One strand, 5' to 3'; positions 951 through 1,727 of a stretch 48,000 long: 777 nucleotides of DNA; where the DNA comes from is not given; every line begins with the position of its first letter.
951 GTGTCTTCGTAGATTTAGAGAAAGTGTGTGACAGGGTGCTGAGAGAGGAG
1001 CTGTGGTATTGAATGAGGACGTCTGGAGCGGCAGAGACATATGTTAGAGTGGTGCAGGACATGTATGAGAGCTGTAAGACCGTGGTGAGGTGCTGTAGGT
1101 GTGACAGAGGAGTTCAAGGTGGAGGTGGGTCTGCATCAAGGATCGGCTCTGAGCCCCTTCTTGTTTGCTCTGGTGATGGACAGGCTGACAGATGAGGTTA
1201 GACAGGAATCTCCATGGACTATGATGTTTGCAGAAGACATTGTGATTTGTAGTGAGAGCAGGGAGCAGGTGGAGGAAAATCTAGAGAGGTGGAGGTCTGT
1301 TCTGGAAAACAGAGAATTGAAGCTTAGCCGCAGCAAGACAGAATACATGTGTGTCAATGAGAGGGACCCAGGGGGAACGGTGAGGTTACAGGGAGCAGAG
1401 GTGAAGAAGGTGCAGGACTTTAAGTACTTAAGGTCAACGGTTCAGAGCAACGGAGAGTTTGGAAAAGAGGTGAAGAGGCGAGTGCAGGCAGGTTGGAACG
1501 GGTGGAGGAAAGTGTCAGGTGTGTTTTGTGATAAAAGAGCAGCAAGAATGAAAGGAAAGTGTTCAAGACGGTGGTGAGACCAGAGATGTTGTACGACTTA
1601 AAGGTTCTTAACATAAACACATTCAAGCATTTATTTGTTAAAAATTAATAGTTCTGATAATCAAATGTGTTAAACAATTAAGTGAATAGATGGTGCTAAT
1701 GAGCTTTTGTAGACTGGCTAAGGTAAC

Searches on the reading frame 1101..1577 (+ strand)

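Call 9: search_protein_families(library=pfam, proteins=[window:1101-1577:+], max_evalue=0.01)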
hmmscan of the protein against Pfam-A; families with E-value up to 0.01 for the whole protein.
window:1101-1577:+ (158 aa): 1 family
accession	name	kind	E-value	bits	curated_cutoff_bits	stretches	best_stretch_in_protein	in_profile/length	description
PF00078.32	RVT_1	-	8e-15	55.5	29.6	1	4-110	112-201/205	Reverse transcriptase (RNA-dependent DNA polymerase)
